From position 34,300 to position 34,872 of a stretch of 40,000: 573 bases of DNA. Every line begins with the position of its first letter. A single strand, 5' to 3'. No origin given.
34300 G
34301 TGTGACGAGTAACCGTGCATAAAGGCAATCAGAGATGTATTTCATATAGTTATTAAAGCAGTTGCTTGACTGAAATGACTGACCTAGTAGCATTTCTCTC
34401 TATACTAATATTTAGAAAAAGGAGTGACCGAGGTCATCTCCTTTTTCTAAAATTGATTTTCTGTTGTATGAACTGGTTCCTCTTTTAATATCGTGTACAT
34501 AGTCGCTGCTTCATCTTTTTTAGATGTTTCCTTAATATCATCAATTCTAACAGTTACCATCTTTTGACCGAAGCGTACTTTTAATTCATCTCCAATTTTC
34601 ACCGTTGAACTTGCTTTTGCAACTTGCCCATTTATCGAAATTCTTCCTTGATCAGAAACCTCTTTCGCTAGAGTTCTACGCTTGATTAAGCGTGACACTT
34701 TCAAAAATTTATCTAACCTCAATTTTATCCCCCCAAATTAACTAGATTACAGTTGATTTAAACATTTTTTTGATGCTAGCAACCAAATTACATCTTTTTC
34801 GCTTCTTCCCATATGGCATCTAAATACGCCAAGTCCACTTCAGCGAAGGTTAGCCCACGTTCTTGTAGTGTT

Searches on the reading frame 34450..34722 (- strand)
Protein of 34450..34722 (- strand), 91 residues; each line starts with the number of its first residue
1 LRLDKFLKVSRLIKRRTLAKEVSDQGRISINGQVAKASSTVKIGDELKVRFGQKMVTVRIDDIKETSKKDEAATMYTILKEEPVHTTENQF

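Call 25: find_encoding_contigs(protein=window:34450-34722:-, flank=10000, max_places=6)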
Protein seq(91 aa) (91 aa): 3 contigs read that carry it; 3 places shown.
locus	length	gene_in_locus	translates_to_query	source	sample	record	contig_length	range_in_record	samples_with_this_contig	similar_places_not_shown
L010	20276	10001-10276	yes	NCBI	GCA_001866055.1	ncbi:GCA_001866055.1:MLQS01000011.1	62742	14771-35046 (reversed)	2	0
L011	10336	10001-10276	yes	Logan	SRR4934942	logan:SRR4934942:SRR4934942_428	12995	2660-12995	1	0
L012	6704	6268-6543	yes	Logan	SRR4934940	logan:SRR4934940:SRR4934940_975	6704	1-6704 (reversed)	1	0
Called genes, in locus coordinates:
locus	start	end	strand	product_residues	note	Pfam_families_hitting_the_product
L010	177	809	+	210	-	PF01386:Ribosomal_L25p, PF14693:Ribosomal_TL5_C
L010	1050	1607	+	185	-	PF01195:Pept_tRNA_hydro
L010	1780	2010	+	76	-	PF10955:Fin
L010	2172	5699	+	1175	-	PF22590:Cas3-like_C_2 (faint), PF17757:UvrB_inter, PF21132:MFD_D3 (faint), PF02559:CarD_TRCF_RID, PF04851:ResIII, PF00270:DEAD, PF00271:Helicase_C, PF03461:TRCF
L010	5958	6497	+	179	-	PF04014:MazE_antitoxin, PF15714:SpoVT_C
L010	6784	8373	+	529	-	PF01943:Polysacc_synt, PF01554:MatE (weak), PF13440:Polysacc_synt_3 (weak), PF03023:MurJ (weak)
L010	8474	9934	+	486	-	PF00590:TP_methylase, PF01503:PRA-PH (faint), PF03819:MazG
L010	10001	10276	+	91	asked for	PF01479:S4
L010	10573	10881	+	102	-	PF07873:YabP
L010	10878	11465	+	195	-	PF09578:Spore_YabQ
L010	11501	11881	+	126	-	PF04977:DivIC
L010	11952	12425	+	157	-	PF00575:S1, PF23459:S1_RRP5 (weak)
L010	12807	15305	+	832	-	PF19732:SpoIIE_N, PF07228:SpoIIE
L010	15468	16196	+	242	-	PF00092:VWA (weak), PF06707:DUF1194 (faint), PF13519:VWA_2 (weak)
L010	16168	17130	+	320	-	PF00069:Pkinase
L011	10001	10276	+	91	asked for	PF01479:S4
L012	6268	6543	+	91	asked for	PF01479:S4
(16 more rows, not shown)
